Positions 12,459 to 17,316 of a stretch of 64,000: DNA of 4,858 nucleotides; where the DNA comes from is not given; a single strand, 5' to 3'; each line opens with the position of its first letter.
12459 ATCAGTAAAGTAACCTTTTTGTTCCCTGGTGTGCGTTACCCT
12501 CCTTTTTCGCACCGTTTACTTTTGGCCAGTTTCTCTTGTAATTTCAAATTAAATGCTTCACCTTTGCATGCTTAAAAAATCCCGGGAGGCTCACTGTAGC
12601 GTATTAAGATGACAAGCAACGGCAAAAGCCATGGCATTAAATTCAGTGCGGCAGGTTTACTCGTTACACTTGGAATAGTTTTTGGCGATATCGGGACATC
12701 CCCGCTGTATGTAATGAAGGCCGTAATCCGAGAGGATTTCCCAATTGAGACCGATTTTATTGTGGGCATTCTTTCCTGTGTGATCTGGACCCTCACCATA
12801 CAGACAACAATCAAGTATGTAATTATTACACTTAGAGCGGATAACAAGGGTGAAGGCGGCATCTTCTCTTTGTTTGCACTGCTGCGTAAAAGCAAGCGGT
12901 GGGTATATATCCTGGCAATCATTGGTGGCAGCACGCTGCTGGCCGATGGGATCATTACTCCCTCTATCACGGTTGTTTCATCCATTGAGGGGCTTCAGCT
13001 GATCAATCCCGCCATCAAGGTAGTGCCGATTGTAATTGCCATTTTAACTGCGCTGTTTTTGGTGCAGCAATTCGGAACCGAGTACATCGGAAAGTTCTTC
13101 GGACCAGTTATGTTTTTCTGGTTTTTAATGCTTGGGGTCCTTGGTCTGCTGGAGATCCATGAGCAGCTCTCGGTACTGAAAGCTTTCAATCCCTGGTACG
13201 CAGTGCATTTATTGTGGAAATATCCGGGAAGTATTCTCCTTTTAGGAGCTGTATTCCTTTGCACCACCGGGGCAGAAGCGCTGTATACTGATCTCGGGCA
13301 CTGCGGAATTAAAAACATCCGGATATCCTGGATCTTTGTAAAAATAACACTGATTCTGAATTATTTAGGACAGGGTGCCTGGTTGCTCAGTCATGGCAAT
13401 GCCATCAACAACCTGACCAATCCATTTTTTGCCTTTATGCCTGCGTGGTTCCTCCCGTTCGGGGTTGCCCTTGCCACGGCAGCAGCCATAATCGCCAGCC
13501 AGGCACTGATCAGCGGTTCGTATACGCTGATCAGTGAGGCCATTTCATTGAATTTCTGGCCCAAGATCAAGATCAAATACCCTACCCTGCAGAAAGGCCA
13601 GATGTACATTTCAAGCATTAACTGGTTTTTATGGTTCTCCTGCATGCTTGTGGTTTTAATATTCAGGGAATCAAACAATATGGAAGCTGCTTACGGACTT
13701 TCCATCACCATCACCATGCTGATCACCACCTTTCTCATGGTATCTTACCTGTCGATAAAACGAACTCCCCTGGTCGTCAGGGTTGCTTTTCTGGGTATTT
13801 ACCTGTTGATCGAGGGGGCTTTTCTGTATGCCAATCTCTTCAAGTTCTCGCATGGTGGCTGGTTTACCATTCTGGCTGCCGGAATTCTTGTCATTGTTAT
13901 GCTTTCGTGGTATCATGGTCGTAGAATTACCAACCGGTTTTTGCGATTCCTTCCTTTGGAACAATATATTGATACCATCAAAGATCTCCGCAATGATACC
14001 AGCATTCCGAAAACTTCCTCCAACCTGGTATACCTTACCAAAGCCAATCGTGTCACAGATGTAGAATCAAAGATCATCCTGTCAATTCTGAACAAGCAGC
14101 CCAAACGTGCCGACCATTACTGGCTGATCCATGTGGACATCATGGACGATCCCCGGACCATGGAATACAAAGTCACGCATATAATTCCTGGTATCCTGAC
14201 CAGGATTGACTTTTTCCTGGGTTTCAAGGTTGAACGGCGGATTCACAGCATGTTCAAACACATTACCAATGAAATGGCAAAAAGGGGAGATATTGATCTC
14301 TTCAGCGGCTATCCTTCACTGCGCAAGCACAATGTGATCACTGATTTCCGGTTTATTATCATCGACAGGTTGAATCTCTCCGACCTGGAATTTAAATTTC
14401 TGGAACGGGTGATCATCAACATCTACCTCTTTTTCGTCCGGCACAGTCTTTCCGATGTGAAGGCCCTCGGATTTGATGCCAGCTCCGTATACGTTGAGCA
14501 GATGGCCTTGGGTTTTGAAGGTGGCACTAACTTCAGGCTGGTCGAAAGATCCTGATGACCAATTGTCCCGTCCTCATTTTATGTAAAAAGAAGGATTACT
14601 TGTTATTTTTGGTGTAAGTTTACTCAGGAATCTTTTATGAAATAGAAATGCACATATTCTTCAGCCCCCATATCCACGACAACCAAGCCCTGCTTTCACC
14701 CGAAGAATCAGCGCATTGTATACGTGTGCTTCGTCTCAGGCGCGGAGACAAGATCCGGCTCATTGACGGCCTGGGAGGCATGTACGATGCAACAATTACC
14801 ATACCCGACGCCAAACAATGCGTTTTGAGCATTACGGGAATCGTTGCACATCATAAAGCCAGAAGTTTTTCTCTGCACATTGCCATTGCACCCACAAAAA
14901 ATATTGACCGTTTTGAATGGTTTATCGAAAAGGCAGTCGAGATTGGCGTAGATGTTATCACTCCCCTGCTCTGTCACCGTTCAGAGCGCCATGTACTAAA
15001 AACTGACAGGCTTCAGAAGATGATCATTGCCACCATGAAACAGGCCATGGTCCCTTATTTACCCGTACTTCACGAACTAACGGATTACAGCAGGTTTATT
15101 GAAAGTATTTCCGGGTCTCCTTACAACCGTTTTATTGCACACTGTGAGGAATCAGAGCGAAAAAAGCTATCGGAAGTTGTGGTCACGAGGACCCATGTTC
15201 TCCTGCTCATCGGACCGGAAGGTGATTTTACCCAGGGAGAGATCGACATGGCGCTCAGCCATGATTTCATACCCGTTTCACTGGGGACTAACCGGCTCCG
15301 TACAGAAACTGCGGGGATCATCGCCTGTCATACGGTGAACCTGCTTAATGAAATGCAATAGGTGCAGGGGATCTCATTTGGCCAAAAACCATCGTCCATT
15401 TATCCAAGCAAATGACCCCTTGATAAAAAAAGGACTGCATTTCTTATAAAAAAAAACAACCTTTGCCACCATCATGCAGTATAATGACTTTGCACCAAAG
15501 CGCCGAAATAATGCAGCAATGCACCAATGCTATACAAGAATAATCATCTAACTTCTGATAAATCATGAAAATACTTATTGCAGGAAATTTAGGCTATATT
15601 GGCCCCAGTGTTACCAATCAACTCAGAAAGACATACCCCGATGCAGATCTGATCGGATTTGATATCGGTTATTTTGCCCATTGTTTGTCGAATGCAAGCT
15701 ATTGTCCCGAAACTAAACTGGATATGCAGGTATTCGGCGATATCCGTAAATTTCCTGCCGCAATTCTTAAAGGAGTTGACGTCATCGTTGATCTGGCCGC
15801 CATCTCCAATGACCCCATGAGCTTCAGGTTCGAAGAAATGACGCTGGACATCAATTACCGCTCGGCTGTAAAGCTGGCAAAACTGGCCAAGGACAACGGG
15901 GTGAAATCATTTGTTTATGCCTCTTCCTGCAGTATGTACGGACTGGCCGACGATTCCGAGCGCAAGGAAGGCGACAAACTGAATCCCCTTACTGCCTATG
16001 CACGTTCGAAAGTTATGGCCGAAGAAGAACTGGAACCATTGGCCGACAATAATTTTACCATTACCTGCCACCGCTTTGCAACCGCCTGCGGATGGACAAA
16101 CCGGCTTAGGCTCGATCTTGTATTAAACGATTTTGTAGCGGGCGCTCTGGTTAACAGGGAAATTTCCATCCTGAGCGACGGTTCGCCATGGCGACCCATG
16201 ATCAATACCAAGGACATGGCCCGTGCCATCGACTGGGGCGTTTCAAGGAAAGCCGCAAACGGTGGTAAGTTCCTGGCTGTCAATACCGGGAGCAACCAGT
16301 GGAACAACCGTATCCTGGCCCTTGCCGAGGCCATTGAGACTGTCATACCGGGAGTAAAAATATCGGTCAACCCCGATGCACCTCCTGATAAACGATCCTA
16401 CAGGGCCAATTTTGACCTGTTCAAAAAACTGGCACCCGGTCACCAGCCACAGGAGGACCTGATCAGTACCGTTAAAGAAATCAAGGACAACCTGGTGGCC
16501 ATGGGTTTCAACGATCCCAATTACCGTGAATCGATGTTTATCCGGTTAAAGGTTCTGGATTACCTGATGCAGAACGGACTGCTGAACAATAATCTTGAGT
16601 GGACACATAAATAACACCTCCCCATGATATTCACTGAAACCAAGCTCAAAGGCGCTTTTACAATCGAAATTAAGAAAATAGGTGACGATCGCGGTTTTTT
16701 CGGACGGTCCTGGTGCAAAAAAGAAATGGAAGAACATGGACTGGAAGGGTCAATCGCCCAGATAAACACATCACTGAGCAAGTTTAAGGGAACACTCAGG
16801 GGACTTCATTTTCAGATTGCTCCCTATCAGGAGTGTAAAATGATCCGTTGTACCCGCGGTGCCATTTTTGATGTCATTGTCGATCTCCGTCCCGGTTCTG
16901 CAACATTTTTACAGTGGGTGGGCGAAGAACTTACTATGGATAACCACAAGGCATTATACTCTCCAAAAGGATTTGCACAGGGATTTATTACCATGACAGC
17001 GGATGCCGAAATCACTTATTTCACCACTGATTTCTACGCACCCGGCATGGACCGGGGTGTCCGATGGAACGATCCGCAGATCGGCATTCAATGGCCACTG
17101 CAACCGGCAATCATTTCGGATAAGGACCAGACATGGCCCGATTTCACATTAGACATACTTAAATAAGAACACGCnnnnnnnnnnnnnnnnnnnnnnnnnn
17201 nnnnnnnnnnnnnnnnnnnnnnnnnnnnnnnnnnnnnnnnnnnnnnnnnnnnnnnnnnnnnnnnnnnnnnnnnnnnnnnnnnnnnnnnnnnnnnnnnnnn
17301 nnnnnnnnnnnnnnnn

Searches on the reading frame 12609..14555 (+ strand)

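Call 6: search_protein_families(library=pfam, proteins=[window:12609-14555:+], max_evalue=0.001)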
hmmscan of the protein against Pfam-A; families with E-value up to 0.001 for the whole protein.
window:12609-14555:+ (648 aa): 2 families
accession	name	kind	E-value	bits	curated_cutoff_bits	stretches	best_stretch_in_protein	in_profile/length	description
PF02705.21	K_trans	-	3.3e-156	520.7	24.8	1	18-445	3-441/454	K+ potassium transporter integral membrane domain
PF22776.1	K_trans_C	-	2.5e-10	40.8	24.8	1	472-628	3-143/151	K+ potassium transporter C-terminal domain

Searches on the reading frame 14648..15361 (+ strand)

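Call 6: search_protein_families(library=pfam, proteins=[window:14648-15361:+], max_evalue=0.001)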
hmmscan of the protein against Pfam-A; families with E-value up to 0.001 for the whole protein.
window:14648-15361:+ (237 aa): 2 families
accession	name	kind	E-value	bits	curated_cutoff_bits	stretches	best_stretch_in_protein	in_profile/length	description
PF04452.19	Methyltrans_RNA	-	1.4e-37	129.2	23.9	1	74-230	5-164/165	RNA methyltransferase domain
PF20260.4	PUA_4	-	8.3e-10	39.1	23.9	1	17-62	2-47/48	RNA methyltransferase PUA domain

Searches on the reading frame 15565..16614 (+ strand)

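Call 6: search_protein_families(library=pfam, proteins=[window:15565-16614:+], max_evalue=0.001)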
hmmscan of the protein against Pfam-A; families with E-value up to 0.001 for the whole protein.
window:15565-16614:+ (349 aa): 7 families
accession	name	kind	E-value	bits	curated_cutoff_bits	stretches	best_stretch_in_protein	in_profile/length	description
PF01370.27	Epimerase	-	1.6e-30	106.7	20.9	1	3-229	1-228/240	NAD dependent epimerase/dehydratase family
PF16363.11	GDP_Man_Dehyd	-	1.1e-11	45.3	27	1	4-159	1-167/332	GDP-mannose 4,6 dehydratase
PF01073.25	3Beta_HSD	-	1.5e-09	37.8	22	1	4-163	1-162/280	3-beta hydroxysteroid dehydrogenase/isomerase family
PF04321.23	RmlD_sub_bind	-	9.7e-07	28.6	27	1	1-157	1-137/287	RmlD substrate binding domain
PF07993.18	NAD_binding_4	-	8e-05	22.4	20.1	1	67-174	85-207/258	Male sterility protein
PF13460.12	NAD_binding_10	-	0.00047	20.5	27.2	1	65-166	55-140/184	NAD(P)H-binding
PF02719.21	Polysacc_synt_2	-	0.00081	19.1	20.2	0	3-121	1-128/293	Polysaccharide biosynthesis protein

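Call 56: search_protein_families(library=ncbifam, proteins=[window:15565-16614:+], max_evalue=0.00001)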
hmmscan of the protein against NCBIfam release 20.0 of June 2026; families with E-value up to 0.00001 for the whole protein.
window:15565-16614:+ (349 aa): 7 families
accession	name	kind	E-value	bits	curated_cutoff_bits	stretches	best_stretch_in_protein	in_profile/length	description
TIGR01179.1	galE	equivalog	2.9e-14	52.7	262.3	1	2-177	1-179/332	UDP-glucose 4-epimerase GalE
TIGR02197.1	heptose_epim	equivalog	6.7e-12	45.2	274.6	1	3-154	1-147/316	ADP-glyceromanno-heptose 6-epimerase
TIGR04180.1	EDH_00030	hypoth_equivalog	3.9e-10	39.3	475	1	3-155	1-155/297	NAD-dependent 4,6-dehydratase LegB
NF011728.1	PRK15181.1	equivalog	4.8e-09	35.7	760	1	3-161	18-181/348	Vi polysaccharide biosynthesis UDP-N-acetylglucosaminuronic acid C-4 epimerase TviC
TIGR03466.1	HpnA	hypoth_equivalog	1e-08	34.5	367.65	1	1-166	1-162/327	hopanoid-associated sugar epimerase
TIGR01181.1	dTDP_gluc_dehyt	equivalog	3.7e-08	32.8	365.1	1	2-251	1-254/321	dTDP-glucose 4,6-dehydratase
NF043036.1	ErythonDh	equivalog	3.4e-06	26.5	325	1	1-153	1-157/321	D-erythronate dehydrogenase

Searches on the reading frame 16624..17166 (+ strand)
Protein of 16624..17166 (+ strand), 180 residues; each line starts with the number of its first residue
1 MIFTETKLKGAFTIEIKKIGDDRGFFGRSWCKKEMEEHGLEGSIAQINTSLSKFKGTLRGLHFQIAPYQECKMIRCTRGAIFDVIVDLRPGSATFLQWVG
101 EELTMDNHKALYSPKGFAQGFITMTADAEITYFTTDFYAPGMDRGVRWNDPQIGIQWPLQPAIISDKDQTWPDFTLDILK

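Call 6: search_protein_families(library=pfam, proteins=[window:16624-17166:+], max_evalue=0.001)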
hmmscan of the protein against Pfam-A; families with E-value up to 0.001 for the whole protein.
window:16624-17166:+ (180 aa): 1 family
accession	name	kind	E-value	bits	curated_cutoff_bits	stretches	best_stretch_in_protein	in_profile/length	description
PF00908.23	dTDP_sugar_isom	-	1.4e-62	210.7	27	1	5-174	1-166/168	dTDP-4-dehydrorhamnose 3,5-epimerase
